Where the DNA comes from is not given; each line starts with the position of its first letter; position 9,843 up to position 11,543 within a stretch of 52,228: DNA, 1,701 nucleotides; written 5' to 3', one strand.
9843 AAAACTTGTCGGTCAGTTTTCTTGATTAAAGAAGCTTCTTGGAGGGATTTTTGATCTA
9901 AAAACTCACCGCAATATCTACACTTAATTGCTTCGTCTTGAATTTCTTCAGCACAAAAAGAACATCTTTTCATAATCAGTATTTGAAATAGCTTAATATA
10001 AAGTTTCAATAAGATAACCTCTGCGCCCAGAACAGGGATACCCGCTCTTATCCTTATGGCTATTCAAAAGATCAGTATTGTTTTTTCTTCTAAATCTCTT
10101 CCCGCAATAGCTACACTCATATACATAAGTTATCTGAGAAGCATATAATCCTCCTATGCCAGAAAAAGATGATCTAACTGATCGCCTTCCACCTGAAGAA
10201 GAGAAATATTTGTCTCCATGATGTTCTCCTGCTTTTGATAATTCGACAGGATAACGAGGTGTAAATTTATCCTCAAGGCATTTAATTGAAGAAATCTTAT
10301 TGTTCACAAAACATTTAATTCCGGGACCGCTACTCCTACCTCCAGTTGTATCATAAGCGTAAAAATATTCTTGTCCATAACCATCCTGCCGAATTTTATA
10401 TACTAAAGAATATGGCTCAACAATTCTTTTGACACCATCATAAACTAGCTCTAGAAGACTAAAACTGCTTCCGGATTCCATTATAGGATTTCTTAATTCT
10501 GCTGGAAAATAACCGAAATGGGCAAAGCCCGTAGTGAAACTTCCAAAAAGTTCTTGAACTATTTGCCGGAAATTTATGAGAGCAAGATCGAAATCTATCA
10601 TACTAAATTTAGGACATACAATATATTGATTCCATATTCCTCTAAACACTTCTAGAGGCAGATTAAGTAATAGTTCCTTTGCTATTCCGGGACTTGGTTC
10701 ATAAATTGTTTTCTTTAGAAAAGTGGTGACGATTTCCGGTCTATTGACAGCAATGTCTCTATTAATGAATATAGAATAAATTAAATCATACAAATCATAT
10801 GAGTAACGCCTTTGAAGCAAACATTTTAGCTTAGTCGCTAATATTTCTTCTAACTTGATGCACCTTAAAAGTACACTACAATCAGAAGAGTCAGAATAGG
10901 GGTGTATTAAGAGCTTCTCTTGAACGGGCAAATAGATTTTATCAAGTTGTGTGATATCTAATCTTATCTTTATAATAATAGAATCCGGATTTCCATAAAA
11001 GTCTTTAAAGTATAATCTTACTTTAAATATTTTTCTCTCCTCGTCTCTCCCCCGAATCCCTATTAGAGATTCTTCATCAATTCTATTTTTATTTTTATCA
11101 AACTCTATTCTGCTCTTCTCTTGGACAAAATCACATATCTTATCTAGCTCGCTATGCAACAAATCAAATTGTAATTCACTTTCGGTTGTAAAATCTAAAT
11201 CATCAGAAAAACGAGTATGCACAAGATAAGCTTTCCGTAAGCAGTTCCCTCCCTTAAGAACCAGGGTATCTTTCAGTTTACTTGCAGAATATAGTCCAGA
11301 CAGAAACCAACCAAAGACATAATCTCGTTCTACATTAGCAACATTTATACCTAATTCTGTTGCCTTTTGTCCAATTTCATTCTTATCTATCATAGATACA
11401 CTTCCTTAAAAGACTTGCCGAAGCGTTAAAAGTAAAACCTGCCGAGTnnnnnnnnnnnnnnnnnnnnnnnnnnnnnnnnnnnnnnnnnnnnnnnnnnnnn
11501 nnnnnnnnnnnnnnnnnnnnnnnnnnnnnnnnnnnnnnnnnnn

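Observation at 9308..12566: Candidate new module: Zn-ribbon HEPN protein, AbiEii-family nucleotidyltransferase with a fused sensor-like extension, and Zn-ribbon HTH protein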

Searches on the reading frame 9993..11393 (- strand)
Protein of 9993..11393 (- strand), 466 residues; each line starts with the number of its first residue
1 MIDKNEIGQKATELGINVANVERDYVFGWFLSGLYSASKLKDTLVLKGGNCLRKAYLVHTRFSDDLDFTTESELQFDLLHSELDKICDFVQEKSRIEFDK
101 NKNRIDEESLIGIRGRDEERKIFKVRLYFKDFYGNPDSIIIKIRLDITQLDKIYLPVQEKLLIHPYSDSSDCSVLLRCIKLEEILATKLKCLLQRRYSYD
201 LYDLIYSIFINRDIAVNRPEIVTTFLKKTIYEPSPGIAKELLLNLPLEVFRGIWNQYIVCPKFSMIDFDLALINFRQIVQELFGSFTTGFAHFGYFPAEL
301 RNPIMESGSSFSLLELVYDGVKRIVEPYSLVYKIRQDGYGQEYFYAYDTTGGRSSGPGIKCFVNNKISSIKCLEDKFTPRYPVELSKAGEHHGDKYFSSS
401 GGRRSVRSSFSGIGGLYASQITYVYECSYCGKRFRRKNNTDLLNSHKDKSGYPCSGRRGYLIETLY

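Call 3: search_protein_families(library=pfam, proteins=[window:9993-11393:-], max_evalue=0.1)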
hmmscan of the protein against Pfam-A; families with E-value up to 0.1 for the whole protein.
window:9993-11393:- (466 aa): 5 families
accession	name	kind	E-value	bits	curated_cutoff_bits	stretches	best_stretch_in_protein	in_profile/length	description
PF08843.17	AbiEii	-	2.4e-22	80.5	22.5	1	29-208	1-169/238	Nucleotidyl transferase AbiEii toxin, Type IV TA system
PF00096.32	zf-C2H2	-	0.021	15.7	25.2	1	425-439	1-15/23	Zinc finger, C2H2 type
PF13912.12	zf-C2H2_6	-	0.025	15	25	1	424-435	1-12/27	C2H2-type zinc finger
PF02892.21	zf-BED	-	0.029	14.8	20.6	1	423-446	15-38/44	BED zinc finger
PF13894.12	zf-C2H2_4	-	0.033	15.3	27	1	425-447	1-20/24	C2H2-type zinc finger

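Call 4: search_protein_families(library=padloc, proteins=[window:9993-11393:-], max_evalue=0.1)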
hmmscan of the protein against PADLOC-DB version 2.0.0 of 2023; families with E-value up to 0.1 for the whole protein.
window:9993-11393:- (466 aa): 30 families (the best 25 are shown)
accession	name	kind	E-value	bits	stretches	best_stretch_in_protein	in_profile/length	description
PDLC02304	AbiEii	-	3.2e-47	159.6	1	1-232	1-209/260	AbiEii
PDLC02317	AbiEii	-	7.7e-44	148.2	2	1-229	1-223/396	AbiEii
PDLC02323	AbiEii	-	3.5e-23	80.5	1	1-222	1-195/248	AbiEii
PDLC02294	AbiEii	-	6e-20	70.2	1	17-227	18-202/260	AbiEii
PDLC02297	AbiEii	-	3.1e-13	47.7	1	3-198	4-196/307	AbiEii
PDLC02289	AbiEii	-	1e-12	46.2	1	7-93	18-97/309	AbiEii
PDLC02292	AbiEii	-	1.3e-12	46.2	1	7-101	14-100/283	AbiEii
PDLC02288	AbiEii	-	2.2e-12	44.5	1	5-207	15-203/294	AbiEii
PDLC02296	AbiEii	-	1.7e-11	41.9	1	36-206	38-196/282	AbiEii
PDLC02303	AbiEii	-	2.1e-11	41.7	2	3-71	2-68/249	AbiEii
PDLC02305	AbiEii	-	2.3e-11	41.5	1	2-205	3-188/306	AbiEii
PDLC02293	AbiEii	-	1.4e-10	39.2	1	20-220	19-201/270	AbiEii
PDLC02321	AbiEii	-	3.5e-10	38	1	18-86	19-83/296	AbiEii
PDLC02302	AbiEii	-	2.1e-09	35.2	1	10-198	15-198/313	AbiEii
PDLC02330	AbiEii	-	8.2e-09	33.5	1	37-206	20-157/219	AbiEii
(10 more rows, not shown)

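Call 5: search_protein_families(library=ncbifam, proteins=[window:9993-11393:-], max_evalue=0.1)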
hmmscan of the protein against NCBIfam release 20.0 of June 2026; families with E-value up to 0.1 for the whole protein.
window:9993-11393:- (466 aa): 1 family
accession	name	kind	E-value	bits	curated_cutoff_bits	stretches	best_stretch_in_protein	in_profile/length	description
NF038233.2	retron_St85_RT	exception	0.063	12.5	235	1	54-109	166-220/289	retron St85 family RNA-directed DNA polymerase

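Call 7: search_solved_structures(query=window:9993-11393:-, max_evalue=1)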
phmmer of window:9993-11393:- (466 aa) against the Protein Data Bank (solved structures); distinct sequences matched with E-value up to 1: 5.
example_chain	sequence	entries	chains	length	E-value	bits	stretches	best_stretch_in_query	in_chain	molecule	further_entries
2kmk_A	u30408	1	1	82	0.15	14.2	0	422-439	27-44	Zinc finger protein Gfi-1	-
2ept_A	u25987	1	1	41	0.17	14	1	421-445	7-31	Zinc finger protein 32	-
2el5_A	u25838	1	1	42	0.25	13.4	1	423-451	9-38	Zinc finger protein 268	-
2epu_A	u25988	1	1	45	0.59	12.2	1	424-454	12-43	Zinc finger protein 32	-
1x6h_A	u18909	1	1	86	0.79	11.8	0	424-442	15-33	Transcriptional repressor CTCF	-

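Call 9: find_homologous_proteins(query=window:9993-11393:-)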
Query window:9993-11393:- (466 aa): 2078 proteins with E <= 0.001 among 8000 candidates; the best 120 are listed.
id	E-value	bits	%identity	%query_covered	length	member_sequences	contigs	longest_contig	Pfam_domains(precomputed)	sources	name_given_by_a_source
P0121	0.0e+0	1064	100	100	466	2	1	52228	PF08843.18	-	-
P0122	9.8e-191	653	61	100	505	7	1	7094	PF08843.18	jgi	-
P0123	5.0e-190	651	61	98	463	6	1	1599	PF08843.18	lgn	-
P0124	5.0e-190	651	59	100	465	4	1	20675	PF08843.18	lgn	-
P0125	5.6e-188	644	59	100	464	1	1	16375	PF08843.18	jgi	jgi:predicted nucleotidyltransferase component of viral defense system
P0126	2.0e-186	639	59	100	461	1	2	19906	PF08843.18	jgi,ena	-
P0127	3.5e-186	638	60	99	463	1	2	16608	PF08843.18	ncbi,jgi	ncbi:MAG: nucleotidyl transferase AbiEii/AbiGii toxin family protein [Planctomycetota bacterium]|jgi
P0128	4.2e-186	638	59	100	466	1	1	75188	PF08843.18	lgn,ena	-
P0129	1.8e-185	636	59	100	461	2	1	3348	PF08843.18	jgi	-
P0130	5.8e-185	634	58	100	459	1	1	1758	PF08843.18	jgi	jgi:predicted nucleotidyltransferase component of viral defense system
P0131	9.7e-185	633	58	100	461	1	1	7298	PF08843.18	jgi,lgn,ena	-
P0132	2.1e-184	632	58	100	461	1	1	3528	PF08843.18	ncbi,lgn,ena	-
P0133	1.0e-183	630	58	100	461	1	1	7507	PF08843.18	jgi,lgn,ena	-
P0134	1.9e-182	626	58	100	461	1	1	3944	PF08843.18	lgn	-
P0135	1.2e-181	623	58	96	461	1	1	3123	PF08843.18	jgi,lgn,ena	-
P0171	1.6e-166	573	55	100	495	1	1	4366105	PF08843.18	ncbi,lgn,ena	-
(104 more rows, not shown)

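Call 12: find_encoding_contigs(protein=P0171, flank=6000, max_places=3)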
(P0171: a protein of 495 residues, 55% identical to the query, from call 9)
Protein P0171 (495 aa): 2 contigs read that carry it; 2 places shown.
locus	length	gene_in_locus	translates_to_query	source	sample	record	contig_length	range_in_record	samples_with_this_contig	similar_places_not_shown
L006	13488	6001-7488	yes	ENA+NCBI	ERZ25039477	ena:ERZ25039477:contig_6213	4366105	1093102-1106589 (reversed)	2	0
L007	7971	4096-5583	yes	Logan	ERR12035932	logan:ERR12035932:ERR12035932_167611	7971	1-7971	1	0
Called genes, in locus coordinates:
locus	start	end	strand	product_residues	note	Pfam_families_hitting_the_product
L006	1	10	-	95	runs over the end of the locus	PF00873:ACR_tran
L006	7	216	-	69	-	PF00873:ACR_tran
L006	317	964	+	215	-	-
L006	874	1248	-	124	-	PF25881:HH_YBHG (weak), PF25885:HH_EMRA (weak), PF25876:HH_MFP_RND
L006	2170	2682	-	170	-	-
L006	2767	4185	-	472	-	PF00899:ThiF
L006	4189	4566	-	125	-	PF14462:Prok-E2_E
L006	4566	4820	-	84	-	-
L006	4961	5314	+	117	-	PF13560:HTH_31, PF01381:HTH_3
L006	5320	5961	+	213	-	PF06114:Peptidase_M78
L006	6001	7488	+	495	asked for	PF08843:AbiEii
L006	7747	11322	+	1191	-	PF13884:Peptidase_S74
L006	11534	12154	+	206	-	-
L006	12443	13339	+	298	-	PF00589:Phage_integrase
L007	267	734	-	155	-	-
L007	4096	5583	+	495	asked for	PF08843:AbiEii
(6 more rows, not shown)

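Call 30: find_related_loci(query=A2, collection=metagenome_contigs, flank=5000)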
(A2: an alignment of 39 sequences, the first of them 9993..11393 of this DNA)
Query A2 (466 aa) in metagenome_contigs; peptide patterns used: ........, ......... (x = any residue, [..] = any of these).
600 stretches matched a pattern (row limit reached: there are more); 283 encode a relative of the query (tblastn E <= 1e-3); the best 80 are kept; 80 distinct loci.
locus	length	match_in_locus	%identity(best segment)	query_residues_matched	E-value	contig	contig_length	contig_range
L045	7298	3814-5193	58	1-466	0e+0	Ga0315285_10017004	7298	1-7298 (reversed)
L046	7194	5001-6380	58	1-466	0e+0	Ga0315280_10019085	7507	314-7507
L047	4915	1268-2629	58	1-461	0e+0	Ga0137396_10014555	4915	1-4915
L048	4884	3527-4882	54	1-460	3e-174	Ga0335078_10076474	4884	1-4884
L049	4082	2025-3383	53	1-461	3e-176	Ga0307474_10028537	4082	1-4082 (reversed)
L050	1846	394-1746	56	1-461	0e+0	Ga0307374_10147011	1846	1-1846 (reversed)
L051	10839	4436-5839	53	1-466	4e-168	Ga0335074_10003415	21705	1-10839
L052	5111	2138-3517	55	1-466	1e-168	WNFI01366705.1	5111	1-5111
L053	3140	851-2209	54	1-461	2e-170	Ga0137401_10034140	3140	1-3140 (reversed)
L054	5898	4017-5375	52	1-461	1e-162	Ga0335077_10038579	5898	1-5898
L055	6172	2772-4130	53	1-461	1e-160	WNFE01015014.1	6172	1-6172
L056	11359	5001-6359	52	1-461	1e-158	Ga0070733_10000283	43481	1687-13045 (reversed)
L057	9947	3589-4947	52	1-461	1e-158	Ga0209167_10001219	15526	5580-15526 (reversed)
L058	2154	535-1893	51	1-466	1e-168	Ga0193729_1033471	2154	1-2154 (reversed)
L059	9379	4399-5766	52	1-462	2e-156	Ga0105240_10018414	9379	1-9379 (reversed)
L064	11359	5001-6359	52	4-466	4e-154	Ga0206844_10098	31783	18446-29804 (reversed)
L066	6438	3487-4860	51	1-462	8e-153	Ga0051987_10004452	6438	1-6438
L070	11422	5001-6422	49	1-463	5e-150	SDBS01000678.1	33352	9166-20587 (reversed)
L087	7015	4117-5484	47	1-462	4e-141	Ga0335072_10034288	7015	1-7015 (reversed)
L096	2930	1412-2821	45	1-466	4e-142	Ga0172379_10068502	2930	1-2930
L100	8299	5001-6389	46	1-462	2e-133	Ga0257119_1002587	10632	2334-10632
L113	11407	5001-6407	44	1-466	2e-129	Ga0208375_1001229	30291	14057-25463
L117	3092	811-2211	46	1-461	2e-134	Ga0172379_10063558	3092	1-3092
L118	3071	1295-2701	44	1-466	3e-134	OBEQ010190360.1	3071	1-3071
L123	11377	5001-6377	47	1-466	1e-127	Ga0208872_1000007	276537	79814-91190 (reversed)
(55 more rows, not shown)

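Call 31: predict_structure(alignment_id=A2)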
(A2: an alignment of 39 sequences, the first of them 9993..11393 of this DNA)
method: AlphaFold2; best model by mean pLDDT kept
length: 466 residues; sequences in the alignment: 39
mean_pLDDT: 83.7   pTM: 0.76
mean pLDDT of the five models: 83.7, 81.6, 81.0, 77.6, 77.6
residues with pLDDT >= 90: 204; 70-90: 203; 50-70: 32; < 50: 27
segments of 3 or more residues with pLDDT < 50: 111-116, 400-419
pLDDT, mean of each block of 10 residues (from residue 1): 83 84 90 94 91 85 88 88 93 86 77 50 86 64 83 76 83 91 93 87 82 84 92 92 91 71 80 93 87 88 92 96 95 86 94 81 95 94 86 66 35 39 90 89 87 88 88
secondary structure, 60 per line:
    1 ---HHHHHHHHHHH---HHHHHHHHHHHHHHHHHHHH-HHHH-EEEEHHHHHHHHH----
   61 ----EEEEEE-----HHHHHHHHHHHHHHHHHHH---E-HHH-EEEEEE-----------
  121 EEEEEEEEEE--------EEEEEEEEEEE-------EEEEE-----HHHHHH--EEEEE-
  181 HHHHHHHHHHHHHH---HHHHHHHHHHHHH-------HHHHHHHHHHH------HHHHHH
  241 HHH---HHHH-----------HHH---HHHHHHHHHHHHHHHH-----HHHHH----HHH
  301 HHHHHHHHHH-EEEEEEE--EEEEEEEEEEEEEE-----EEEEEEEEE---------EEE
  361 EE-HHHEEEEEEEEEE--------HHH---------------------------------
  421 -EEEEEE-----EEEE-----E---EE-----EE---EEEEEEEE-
elements in order: H4-14 H18-37 H39-42 E44-47 H48-56 E65-70 H76-94 E104-109 E121-130 E139-149 E157-161 H167-172 E175-179 H181-194 H198-210 H218-228 H235-243 H247-250 H268-283 H289-293 H298-310 E312-318 E321-334 E340-348 E358-362 E367-376 E422-427 E433-436 E458-465

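Call 37: fold_search(model_id=the predicted structure, library=pdb)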
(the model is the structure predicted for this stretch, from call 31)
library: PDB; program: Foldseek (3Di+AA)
matches with E <= 10: 416; with E <= 0.001: 1
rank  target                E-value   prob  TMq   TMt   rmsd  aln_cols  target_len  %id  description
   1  7c46                  4.9e-07  1.00  0.39  0.57   5.8       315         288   15  Crystal Structure of Rv1045 toxin point variant K189A (released 2021-05-26)
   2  5d4b_B                5.0e-03  0.98  0.17  0.21  10.6       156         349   18  Structural Basis for a New Templated Activity by Terminal Deoxynucleotidyl Transferase: Implications for V(D)J Recombi (released 2016-07-27)
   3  6w3i_A                5.3e-03  0.51  0.15  0.19  16.4       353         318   11  Crystal structure of a FAM46C mutant in complex with Plk4 (released 2020-05-06)
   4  6jyj_A                8.4e-03  0.57  0.16  0.21  15.9       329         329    9  Crystal structure of FAM46B (TENT5B) (released 2020-03-04)
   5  4i28_A                1.2e-02  0.97  0.17  0.21  10.2       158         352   15  Binary complex of mouse TdT with ssDNA and Zn++ (released 2013-07-24)
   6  7cqz                  1.2e-02  0.54  0.19  0.23  11.4       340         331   10  crystal structure of mouse FAM46C (TENT5C) (released 2021-06-09)
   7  5d4b_A                1.3e-02  0.96  0.17  0.21  10.4       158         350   16  Structural Basis for a New Templated Activity by Terminal Deoxynucleotidyl Transferase: Implications for V(D)J Recombi (released 2016-07-27)
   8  6w36                  1.4e-02  0.54  0.19  0.24  11.5       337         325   11  Crystal structure of FAM46C (released 2020-05-06)
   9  4i2d                  1.5e-02  0.91  0.16  0.20  10.3       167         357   16  Binary complex of mouse TdT with AMPcPP (released 2013-07-24)
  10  4atb_B                1.5e-02  0.20  0.14  0.16  16.5       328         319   13  Crystal structure of the NF90-NF45 dimerisation domain complex with CTP (released 2012-08-01)
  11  4i2e_A                1.7e-02  0.92  0.17  0.21  10.4       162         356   15  Ternary complex of mouse TdT with ssDNA and AMPcPP (released 2013-07-24)
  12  4i29_A                1.7e-02  0.87  0.15  0.18   9.0       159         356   14  Binary complex of mouse TdT with ssDNA and Mn++ (released 2013-07-24)
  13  4at9_B                1.8e-02  0.47  0.17  0.22  12.8       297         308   11  Crystal structure of the NF90-NF45 dimerisation domain complex with UTP (released 2012-08-01)
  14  6jyj_B                1.9e-02  0.44  0.16  0.20  16.2       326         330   11  Crystal structure of FAM46B (TENT5B) (released 2020-03-04)
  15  8exe_A                2.2e-02  0.51  0.21  0.26  11.8       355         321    8  Crystal structure of human FAM46A-BCCIPa complex at 3.5 angstrom resolution (released 2023-03-15)
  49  2e12_A                4.2e-01  0.66  0.11  0.39   4.5        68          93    6  The crystal structure of XC5848 from Xanthomonas campestris adopting a novel variant of Sm-like motif (released 2007-10-30)
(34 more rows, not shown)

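Call 38: search_protein_families(library=pfam, alignment_id=A2, max_evalue=0.1)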
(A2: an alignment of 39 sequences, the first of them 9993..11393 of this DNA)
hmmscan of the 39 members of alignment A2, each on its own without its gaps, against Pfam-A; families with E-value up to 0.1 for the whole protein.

A. member 1, window:9993-11393:- (466 aa): 5 families
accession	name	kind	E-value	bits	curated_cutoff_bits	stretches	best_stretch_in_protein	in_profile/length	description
PF08843.17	AbiEii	-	2.4e-22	80.5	22.5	1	29-208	1-169/238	Nucleotidyl transferase AbiEii toxin, Type IV TA system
PF00096.32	zf-C2H2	-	0.021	15.7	25.2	1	425-439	1-15/23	Zinc finger, C2H2 type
PF13912.12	zf-C2H2_6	-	0.025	15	25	1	424-435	1-12/27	C2H2-type zinc finger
PF02892.21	zf-BED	-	0.029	14.8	20.6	1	423-446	15-38/44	BED zinc finger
PF13894.12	zf-C2H2_4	-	0.033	15.3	27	1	425-447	1-20/24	C2H2-type zinc finger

B. families by the number of members that match (of 39 scanned): 12 families
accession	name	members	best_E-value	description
PF08843.17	AbiEii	39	1.4e-23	Nucleotidyl transferase AbiEii toxin, Type IV TA system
PF02892.21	zf-BED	21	2.3e-05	BED zinc finger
PF13280.12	WYL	4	0.015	WYL domain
PF23550.1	zf_Tbcl_Rhp7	3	0.0049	DNA repair protein rhp7 treble clef domain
PF13913.12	zf-C2HC_2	2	0.015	zinc-finger of a C2HC-type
PF00096.32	zf-C2H2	2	0.021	Zinc finger, C2H2 type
PF13894.12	zf-C2H2_4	2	0.033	C2H2-type zinc finger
PF09723.15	Zn_ribbon_8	1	0.01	Zinc ribbon domain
PF13912.12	zf-C2H2_6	1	0.025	C2H2-type zinc finger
PF19642.4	DUF6145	1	0.066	Family of unknown function (DUF6145)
PF08560.15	DUF1757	1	0.073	Protein of unknown function (DUF1757)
PF04991.19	LicD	1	0.081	LicD family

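Call 39: search_protein_families(library=pfam, proteins=[L064:4168-4953:+, L066:2717-3490:+, L070:4243-4983:+, L096:757-1410:+, L113:4331-4996:+, L117:145-798:+, L123:4175-4951:+, L087:3104-4078:+, L100:3904-5001:+, L118:183-1295:+], max_evalue=0.01)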
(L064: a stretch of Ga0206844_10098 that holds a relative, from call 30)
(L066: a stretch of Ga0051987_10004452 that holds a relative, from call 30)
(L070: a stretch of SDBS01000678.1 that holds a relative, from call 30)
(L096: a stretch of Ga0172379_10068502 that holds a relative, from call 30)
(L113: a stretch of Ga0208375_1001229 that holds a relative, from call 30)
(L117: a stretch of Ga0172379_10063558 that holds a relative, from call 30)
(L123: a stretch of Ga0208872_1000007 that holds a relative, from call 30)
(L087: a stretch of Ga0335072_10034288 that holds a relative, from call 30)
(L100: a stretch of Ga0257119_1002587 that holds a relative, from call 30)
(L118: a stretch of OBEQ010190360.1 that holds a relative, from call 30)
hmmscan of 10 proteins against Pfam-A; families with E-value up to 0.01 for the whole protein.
L064:4168-4953:+ (261 aa): 0 families

L066:2717-3490:+ (257 aa): 0 families

L070:4243-4983:+ (246 aa): 3 families
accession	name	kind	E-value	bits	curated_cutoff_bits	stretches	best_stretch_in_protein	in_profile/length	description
PF12706.13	Lactamase_B_2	-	7.1e-17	62.1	27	1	28-215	1-200/200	Beta-lactamase superfamily domain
PF23023.1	Anti-Pycsar_Apyc1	-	2.7e-09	37.3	50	1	2-75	4-77/250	Anti-Pycsar protein Apyc1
PF00753.33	Lactamase_B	-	4.7e-08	33.6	22.7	1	16-184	4-178/196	Metallo-beta-lactamase superfamily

L096:757-1410:+ (217 aa): 0 families

L113:4331-4996:+ (221 aa): 0 families

L117:145-798:+ (217 aa): 0 families

L123:4175-4951:+ (258 aa): 0 families

L087:3104-4078:+ (324 aa): 0 families

L100:3904-5001:+ (365 aa): 1 family
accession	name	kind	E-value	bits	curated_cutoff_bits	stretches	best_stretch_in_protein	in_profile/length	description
PF13644.11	DKNYY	-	0.0084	17.2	25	0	242-303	29-78/141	DKNYY family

L118:183-1295:+ (370 aa): 0 families

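Call 42: search_protein_families(library=pfam, alignment_id=A3, max_evalue=0.0001)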
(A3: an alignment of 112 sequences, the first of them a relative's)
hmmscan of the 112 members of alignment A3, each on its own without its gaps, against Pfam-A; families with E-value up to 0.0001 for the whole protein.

A. member 1, L006:5320-5958:+ (213 aa): 1 family
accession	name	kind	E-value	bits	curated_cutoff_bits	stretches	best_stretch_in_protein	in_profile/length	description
PF06114.19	Peptidase_M78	-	3.2e-11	43.5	22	1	53-138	16-99/123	IrrE N-terminal-like domain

B. families by the number of members that match (of 112 scanned): 82 families (the first 25 are shown)
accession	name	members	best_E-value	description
PF00239.26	Resolvase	3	2.5e-36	Resolvase, N terminal domain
PF07508.19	Recombinase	3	1.6e-18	Recombinase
PF13408.12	Zn_ribbon_recom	3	5.7e-12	Recombinase zinc beta ribbon domain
PF01551.29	Peptidase_M23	2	1.8e-28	Peptidase family M23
PF14082.12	SduA_C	2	4.5e-26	Shedu protein SduA, C-terminal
PF02463.25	SMC_N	2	4.4e-22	RecF/RecN/SMC N terminal domain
PF01510.30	Amidase_2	2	7.2e-15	N-acetylmuramoyl-L-alanine amidase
PF13476.12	AAA_23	2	3.7e-14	AAA domain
PF13304.12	AAA_21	2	3.3e-08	AAA domain, putative AbiEii toxin, Type IV TA system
PF19459.4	DUF5996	1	4e-138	Family of unknown function (DUF5996)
PF02384.22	N6_Mtase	1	4.7e-92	N-6 DNA Methylase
PF13847.12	Methyltransf_31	1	2.1e-44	Methyltransferase domain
PF04002.20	RadC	1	1.3e-36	RadC-like JAB domain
PF02452.23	PemK_toxin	1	1.5e-33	PemK-like, MazF-like toxin of type II toxin-antitoxin system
PF18144.7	SMODS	1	1.6e-32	Second Messenger Oligonucleotide or Dinucleotide Synthetase domain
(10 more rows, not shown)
